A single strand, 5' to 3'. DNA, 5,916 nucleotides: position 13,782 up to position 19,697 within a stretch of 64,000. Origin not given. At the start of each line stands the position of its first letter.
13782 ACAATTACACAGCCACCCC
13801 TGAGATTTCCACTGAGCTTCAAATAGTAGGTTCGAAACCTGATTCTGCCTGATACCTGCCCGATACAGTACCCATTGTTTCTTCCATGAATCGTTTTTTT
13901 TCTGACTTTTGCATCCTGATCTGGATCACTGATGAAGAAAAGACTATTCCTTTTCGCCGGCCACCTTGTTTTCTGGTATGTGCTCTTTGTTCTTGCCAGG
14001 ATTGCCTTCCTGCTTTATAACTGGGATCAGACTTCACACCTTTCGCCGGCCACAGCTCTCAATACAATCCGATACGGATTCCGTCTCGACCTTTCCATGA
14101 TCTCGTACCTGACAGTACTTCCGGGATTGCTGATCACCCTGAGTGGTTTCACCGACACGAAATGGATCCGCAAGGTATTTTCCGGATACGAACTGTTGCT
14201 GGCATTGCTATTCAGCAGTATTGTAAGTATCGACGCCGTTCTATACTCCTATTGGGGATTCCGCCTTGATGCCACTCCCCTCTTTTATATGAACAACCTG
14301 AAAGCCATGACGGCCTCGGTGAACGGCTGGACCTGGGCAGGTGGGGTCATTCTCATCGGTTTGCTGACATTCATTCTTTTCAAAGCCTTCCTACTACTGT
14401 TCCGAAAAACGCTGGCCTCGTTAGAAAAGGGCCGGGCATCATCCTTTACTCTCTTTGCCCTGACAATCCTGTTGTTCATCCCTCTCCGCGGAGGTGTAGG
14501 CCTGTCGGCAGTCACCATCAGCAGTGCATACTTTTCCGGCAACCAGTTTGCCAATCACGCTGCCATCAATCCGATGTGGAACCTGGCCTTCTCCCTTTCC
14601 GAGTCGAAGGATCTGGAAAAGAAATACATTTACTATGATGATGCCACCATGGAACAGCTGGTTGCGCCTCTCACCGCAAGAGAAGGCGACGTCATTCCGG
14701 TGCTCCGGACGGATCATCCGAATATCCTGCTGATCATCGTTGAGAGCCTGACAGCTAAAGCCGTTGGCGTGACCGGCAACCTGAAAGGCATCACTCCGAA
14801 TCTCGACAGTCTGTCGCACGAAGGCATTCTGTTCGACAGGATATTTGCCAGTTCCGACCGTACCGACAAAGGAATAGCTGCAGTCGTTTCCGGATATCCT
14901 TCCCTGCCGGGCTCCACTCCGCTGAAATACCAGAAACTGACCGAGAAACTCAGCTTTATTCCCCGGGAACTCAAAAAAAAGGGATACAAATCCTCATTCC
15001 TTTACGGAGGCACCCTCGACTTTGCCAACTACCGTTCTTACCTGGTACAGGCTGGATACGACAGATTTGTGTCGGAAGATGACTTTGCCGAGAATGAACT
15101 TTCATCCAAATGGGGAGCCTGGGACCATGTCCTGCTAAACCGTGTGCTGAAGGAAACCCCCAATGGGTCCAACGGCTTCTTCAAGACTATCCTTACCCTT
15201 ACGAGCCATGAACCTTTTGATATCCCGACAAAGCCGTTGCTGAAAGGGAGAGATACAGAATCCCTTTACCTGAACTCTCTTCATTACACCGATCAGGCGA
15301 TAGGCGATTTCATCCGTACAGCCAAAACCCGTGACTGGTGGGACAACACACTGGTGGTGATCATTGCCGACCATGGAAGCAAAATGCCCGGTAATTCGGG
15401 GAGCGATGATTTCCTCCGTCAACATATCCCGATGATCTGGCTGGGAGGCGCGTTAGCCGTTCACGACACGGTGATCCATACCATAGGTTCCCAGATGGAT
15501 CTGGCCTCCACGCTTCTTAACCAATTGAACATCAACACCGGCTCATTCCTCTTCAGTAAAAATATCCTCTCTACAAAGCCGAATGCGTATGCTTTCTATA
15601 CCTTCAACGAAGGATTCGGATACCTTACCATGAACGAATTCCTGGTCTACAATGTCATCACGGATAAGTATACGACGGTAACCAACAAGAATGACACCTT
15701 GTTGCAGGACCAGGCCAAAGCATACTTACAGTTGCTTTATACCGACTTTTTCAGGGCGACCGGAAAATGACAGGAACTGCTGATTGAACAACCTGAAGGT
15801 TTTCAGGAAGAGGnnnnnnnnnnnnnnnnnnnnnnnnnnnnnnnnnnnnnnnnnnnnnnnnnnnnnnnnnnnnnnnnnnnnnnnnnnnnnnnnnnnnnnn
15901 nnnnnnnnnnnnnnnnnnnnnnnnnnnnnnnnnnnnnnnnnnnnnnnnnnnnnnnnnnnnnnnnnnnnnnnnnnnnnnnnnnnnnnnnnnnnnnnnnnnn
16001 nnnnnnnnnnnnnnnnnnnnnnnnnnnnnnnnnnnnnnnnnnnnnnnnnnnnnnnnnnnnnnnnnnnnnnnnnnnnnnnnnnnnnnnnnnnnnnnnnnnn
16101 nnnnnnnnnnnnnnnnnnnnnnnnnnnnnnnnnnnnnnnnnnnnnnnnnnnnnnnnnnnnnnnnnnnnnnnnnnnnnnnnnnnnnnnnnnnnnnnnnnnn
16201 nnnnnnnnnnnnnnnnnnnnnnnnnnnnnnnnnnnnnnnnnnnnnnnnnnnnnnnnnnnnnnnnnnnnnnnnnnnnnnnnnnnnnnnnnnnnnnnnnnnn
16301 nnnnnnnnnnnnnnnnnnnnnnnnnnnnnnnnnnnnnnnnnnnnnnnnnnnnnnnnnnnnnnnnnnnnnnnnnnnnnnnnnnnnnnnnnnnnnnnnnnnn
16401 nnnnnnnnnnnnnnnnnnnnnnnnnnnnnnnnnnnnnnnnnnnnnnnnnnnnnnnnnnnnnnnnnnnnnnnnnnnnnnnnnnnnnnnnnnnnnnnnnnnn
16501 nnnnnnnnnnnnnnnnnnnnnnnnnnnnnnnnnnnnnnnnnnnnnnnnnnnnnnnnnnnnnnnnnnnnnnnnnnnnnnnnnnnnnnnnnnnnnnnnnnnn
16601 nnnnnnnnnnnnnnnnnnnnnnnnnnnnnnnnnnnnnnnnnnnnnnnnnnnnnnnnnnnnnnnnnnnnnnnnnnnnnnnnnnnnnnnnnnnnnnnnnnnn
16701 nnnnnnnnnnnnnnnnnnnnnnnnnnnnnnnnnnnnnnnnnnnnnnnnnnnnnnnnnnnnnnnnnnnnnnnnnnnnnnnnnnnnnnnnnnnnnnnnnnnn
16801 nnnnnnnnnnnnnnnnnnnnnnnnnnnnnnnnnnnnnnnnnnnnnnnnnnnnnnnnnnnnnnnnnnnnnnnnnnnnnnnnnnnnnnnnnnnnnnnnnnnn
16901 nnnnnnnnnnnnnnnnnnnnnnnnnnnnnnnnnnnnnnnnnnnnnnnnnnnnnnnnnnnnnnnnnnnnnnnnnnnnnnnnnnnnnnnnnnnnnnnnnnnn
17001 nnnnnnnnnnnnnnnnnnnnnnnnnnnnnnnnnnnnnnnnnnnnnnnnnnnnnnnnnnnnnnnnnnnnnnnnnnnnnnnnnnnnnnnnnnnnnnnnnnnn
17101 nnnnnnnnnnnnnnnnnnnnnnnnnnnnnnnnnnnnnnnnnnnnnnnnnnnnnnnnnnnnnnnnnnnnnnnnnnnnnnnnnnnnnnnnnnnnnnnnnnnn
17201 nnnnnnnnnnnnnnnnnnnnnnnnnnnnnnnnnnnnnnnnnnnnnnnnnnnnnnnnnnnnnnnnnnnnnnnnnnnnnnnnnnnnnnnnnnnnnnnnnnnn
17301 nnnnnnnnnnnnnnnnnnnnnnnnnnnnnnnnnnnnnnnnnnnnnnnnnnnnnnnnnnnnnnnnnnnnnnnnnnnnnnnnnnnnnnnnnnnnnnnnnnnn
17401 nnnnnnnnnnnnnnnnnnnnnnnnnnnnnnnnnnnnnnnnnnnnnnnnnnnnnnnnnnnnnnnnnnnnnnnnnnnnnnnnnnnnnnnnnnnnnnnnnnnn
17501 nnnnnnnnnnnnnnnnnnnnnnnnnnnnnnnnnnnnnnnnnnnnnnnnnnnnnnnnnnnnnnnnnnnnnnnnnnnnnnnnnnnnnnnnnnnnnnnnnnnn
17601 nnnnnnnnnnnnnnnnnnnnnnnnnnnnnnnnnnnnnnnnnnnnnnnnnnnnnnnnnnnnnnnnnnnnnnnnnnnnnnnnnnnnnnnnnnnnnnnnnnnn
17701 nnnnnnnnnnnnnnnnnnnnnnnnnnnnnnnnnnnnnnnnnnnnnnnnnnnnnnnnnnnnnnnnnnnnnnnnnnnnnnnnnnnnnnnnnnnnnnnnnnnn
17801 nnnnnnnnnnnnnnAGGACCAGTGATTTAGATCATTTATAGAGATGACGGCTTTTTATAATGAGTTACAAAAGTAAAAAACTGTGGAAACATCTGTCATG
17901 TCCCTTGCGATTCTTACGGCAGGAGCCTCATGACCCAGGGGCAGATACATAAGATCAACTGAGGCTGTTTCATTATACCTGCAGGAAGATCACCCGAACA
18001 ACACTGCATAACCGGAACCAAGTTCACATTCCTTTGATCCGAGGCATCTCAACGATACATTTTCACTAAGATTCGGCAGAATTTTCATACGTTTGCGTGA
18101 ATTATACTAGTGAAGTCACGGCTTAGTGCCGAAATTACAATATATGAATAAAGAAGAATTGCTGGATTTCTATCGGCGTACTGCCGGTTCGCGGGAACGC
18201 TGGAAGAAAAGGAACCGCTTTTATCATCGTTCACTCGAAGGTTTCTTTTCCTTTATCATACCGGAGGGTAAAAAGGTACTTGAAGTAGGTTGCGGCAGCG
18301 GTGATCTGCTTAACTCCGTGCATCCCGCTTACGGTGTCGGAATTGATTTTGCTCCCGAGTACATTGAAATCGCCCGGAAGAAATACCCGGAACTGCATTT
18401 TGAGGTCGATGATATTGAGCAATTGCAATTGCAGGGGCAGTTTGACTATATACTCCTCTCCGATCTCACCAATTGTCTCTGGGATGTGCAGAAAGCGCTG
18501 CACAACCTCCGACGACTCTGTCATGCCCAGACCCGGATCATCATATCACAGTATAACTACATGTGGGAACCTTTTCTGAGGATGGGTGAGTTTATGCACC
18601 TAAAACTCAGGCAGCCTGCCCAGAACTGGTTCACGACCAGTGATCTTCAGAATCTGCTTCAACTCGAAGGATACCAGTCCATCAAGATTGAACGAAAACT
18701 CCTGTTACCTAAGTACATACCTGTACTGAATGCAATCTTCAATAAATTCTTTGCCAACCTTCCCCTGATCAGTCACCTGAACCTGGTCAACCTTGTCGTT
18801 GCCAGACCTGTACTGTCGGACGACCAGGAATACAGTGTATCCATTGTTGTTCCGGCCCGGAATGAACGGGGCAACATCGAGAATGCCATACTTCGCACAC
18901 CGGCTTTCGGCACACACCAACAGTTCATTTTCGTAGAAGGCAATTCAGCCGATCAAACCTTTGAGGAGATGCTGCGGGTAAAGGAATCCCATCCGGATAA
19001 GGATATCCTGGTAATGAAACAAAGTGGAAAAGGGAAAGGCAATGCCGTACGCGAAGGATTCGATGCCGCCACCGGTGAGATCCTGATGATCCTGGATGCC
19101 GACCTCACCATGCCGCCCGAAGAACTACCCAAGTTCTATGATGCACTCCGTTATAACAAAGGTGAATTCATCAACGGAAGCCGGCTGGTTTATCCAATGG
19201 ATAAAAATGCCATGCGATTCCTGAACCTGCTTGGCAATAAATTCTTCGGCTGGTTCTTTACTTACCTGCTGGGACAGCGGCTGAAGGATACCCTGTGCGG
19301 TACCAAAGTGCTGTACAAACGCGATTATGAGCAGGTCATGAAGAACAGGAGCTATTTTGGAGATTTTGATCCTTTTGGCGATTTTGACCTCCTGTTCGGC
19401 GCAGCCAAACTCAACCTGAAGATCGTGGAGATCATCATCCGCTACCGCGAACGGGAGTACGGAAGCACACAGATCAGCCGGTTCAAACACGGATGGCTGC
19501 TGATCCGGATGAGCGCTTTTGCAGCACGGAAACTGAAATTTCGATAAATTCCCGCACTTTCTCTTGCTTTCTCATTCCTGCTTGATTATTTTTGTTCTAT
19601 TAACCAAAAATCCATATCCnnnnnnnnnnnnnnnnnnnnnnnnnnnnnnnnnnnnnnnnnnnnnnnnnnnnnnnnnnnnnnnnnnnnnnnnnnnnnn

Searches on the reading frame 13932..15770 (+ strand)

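Call 66: search_protein_families(library=pfam, proteins=[window:13932-15770:+], max_evalue=0.00001)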
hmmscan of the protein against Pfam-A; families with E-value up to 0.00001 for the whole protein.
window:13932-15770:+ (612 aa): 1 family
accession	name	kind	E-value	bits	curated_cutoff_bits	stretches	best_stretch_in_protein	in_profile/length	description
PF00884.28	Sulfatase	-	9.4e-41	140.5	25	1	263-533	1-300/301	Sulfatase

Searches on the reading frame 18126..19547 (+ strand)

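Call 66: search_protein_families(library=pfam, proteins=[window:18126-19547:+], max_evalue=0.00001)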
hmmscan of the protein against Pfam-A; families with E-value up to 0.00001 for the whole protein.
window:18126-19547:+ (473 aa): 9 families
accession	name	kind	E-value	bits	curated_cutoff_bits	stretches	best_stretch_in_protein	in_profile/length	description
PF00535.33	Glycos_transf_2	-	9.9e-19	68.3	23.3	1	239-401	1-163/168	Glycosyl transferase family 2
PF13847.12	Methyltransf_31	-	2.1e-15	57.1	27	1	47-152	3-114/145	Methyltransferase domain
PF13489.12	Methyltransf_23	-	7e-15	55.6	27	1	26-184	2-160/164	Methyltransferase domain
PF13649.12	Methyltransf_25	-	3.8e-13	50.4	27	1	51-132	1-93/97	Methyltransferase domain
PF08241.18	Methyltransf_11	-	1.4e-10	42.1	21.2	1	52-139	1-94/95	Methyltransferase domain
PF08242.18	Methyltransf_12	-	3.3e-10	41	30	1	52-135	1-95/98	Methyltransferase domain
PF13641.12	Glyco_tranf_2_3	-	7.6e-08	33.1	27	1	238-401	3-170/230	Glycosyltransferase like family 2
PF10111.15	Glyco_tranf_2_2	-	5e-07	29.9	27.3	1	239-357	1-122/276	Glycosyltransferase like family 2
PF07021.18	MetW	-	9.8e-06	25.8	21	0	44-174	10-143/193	Methionine biosynthesis protein MetW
